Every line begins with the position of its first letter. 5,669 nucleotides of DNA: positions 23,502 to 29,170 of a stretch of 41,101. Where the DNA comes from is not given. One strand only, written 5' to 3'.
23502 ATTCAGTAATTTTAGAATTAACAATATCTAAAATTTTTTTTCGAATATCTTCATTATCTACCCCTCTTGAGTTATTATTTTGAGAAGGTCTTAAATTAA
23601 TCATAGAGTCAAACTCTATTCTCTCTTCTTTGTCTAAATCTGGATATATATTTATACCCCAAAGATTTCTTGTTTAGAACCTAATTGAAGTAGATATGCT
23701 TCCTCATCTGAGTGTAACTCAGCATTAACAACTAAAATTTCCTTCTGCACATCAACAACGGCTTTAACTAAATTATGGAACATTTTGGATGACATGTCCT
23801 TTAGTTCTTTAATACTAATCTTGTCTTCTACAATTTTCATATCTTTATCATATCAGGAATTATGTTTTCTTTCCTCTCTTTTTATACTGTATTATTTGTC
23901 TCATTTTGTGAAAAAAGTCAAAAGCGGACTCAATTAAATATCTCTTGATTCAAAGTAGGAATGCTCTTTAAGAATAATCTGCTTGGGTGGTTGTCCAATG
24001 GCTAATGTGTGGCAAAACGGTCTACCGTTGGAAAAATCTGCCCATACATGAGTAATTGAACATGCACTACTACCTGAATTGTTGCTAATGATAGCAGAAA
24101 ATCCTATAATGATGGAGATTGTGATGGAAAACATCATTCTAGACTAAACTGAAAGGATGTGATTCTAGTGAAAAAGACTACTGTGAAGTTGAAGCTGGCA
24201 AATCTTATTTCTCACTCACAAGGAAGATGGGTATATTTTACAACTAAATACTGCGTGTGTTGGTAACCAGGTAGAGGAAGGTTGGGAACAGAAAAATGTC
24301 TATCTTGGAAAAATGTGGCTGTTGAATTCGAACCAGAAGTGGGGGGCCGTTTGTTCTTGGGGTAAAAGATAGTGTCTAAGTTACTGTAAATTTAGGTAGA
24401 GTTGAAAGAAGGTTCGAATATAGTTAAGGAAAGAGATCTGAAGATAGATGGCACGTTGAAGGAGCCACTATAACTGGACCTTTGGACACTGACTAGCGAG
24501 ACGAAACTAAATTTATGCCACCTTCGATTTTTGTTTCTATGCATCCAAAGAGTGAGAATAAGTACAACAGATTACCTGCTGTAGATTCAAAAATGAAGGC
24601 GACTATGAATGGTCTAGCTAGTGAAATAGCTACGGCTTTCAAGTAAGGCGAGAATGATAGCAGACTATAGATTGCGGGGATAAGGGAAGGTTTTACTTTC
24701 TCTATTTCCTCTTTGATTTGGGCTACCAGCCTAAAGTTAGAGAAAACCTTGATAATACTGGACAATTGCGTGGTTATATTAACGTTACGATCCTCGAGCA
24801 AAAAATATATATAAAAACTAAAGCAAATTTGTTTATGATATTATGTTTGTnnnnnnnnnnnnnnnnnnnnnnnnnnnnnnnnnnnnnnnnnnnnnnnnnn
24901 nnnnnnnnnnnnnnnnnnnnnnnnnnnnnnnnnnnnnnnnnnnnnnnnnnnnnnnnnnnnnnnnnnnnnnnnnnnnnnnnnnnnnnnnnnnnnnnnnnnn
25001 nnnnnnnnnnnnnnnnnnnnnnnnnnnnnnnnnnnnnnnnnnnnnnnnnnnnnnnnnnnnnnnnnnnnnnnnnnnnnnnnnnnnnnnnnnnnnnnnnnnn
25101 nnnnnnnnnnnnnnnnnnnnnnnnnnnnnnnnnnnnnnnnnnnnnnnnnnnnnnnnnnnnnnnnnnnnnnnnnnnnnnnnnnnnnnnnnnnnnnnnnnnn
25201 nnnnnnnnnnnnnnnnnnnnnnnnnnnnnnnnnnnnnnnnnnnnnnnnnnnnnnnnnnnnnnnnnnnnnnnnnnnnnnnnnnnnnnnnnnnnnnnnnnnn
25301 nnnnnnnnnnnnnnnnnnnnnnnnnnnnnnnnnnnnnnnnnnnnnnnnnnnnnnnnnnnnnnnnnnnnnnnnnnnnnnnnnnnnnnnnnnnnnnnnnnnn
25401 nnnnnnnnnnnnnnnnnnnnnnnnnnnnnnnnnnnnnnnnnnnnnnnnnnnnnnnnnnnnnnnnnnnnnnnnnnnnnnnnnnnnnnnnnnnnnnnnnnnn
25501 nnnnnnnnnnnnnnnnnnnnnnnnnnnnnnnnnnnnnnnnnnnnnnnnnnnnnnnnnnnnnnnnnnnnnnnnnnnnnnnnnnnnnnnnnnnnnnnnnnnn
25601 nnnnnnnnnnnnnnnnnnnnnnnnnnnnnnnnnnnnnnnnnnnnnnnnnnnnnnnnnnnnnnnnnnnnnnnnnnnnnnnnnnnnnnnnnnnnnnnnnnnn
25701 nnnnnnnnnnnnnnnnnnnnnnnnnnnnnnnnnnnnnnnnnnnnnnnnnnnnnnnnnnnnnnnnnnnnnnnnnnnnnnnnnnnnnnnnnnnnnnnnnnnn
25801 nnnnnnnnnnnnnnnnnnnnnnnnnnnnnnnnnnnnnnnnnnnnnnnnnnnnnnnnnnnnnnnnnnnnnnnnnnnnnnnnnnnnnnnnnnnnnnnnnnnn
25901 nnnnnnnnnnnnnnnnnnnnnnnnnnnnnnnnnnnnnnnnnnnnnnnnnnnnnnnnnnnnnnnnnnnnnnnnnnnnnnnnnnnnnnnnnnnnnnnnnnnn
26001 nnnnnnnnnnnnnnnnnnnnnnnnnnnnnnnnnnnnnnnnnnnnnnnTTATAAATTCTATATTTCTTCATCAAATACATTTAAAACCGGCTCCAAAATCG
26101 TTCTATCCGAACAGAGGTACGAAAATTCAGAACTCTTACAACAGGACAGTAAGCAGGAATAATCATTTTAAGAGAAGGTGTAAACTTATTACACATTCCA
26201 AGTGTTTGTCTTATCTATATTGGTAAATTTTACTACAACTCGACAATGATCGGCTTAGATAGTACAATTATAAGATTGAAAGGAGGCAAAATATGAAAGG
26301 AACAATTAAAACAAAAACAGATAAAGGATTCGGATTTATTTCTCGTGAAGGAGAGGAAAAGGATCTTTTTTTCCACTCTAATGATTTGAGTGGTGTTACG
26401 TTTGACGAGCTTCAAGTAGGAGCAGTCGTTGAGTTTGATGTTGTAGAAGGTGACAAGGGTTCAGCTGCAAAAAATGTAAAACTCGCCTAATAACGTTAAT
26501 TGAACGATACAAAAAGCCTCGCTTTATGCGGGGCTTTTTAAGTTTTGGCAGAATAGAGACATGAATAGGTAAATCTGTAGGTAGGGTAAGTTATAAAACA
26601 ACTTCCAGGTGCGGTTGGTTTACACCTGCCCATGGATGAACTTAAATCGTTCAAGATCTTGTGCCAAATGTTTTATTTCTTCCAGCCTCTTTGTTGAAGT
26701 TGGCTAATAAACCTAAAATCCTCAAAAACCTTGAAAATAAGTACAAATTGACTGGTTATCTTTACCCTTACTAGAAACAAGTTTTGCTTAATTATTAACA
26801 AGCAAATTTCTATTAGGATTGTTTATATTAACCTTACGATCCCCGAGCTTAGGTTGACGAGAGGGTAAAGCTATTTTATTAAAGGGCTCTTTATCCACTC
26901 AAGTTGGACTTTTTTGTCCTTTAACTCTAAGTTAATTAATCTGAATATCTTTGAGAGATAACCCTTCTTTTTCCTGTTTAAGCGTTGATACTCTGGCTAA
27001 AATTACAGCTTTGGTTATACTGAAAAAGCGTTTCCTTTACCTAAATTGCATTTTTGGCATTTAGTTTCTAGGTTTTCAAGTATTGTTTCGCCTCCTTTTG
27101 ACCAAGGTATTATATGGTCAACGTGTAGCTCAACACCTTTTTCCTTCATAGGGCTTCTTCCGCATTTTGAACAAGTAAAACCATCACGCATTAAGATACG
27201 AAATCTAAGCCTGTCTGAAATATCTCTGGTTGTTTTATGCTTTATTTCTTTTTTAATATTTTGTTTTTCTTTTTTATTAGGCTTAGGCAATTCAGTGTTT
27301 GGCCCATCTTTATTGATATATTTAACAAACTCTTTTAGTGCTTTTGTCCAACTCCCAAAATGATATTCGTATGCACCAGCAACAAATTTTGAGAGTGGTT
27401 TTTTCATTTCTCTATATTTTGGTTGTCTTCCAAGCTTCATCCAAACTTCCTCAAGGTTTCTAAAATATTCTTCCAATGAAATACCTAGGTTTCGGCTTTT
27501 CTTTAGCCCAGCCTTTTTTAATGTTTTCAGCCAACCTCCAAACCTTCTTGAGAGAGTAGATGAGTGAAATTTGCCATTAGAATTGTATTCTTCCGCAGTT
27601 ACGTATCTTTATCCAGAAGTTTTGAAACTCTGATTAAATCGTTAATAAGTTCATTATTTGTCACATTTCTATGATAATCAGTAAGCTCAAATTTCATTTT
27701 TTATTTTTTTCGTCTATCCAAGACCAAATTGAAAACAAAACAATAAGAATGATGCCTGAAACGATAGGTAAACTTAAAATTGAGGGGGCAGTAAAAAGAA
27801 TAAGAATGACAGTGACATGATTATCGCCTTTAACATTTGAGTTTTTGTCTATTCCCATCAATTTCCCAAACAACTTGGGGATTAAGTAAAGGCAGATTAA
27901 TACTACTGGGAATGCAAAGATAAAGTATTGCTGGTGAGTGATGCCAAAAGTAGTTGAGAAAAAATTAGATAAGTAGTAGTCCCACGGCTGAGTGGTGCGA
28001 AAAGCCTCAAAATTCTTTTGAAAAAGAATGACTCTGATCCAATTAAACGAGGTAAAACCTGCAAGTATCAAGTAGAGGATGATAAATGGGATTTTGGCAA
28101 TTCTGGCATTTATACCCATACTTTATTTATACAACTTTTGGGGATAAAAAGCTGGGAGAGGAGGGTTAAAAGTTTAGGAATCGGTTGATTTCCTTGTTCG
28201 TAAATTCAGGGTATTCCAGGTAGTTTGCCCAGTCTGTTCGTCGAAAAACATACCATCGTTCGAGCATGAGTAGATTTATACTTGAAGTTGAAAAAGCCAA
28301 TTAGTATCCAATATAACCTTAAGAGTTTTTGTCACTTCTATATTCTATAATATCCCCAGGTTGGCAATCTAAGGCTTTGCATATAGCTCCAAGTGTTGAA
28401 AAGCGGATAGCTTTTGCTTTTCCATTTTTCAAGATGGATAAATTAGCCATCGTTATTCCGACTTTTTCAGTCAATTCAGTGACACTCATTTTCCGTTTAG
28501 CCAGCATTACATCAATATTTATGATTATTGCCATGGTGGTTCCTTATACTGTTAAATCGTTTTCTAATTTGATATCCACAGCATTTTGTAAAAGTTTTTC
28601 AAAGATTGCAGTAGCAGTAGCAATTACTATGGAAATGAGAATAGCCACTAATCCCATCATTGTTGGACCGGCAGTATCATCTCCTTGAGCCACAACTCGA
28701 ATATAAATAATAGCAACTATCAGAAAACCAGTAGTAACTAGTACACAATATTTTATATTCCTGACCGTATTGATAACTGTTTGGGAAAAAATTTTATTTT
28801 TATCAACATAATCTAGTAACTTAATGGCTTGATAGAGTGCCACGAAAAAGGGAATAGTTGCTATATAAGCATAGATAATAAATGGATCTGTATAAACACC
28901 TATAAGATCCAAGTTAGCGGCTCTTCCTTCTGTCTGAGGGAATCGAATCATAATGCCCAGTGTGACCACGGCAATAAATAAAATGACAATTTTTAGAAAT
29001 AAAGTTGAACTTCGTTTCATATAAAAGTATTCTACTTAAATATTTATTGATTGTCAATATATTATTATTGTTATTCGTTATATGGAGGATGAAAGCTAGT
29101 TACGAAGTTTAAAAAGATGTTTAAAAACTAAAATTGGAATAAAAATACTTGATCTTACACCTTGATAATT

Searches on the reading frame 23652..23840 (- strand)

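Call 51: search_protein_families(library=pfam, max_evalue=0.01, proteins=[window:23652-23840:-])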
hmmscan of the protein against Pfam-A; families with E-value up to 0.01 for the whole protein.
window:23652-23840:- (62 aa): 1 family
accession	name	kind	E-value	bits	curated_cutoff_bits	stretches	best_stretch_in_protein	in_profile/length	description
PF18924.5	DUF5674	-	1.2e-10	41.8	27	1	3-58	2-57/109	Protein of unknown function (DUF5674)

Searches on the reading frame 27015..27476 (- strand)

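Call 9: search_protein_families(library=pfam, max_evalue=1, proteins=[window:27015-27476:-])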
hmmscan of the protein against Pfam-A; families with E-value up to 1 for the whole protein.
window:27015-27476:- (153 aa): 9 families
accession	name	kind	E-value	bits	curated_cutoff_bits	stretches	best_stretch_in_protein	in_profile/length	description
PF01844.29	HNH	-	1e-13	51.6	21.4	1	102-149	1-46/47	HNH endonuclease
PF14279.12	HNH_5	-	2.3e-10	40.7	27.5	1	102-150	1-46/56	HNH endonuclease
PF18780.6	HNH_repeat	-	1.6e-09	38.4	26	1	2-49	4-50/54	Homing endonuclease associated repeat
PF13395.12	HNH_4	-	0.014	15.7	22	1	116-150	17-51/54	HNH endonuclease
PF02945.21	Endonuclease_7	-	0.025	14.9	23.6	1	82-149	6-65/82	Recombination endonuclease VII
PF21806.3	DUF6879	-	0.036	14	23.9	1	2-58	4-62/167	Family of unknown function (DUF6879)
PF18392.6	CSN7a_helixI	-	0.056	13.8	26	1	125-148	12-35/50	COP9 signalosome complex subunit 7a helix I domain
PF15777.11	Anti-TRAP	-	0.19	12.2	32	1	133-148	6-20/59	Tryptophan RNA-binding attenuator protein inhibitory protein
PF13695.12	Zn_ribbon_3CxxC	-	0.26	12.3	23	1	100-145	6-47/100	Zinc-binding domain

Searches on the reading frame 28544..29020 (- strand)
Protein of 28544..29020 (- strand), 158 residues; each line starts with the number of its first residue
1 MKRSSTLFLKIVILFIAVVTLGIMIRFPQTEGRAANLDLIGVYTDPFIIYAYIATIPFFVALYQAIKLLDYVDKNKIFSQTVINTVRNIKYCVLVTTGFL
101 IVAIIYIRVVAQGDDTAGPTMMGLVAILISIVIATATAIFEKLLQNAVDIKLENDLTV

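Call 32: search_protein_families(library=pfam, max_evalue=0.001, proteins=[window:28544-29020:-])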
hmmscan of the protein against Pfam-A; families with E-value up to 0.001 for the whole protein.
window:28544-29020:- (158 aa): 1 family
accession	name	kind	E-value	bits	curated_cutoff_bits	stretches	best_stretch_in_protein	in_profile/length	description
PF11188.13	DUF2975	-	6.5e-29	100.9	27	1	45-158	18-130/130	Protein of unknown function (DUF2975)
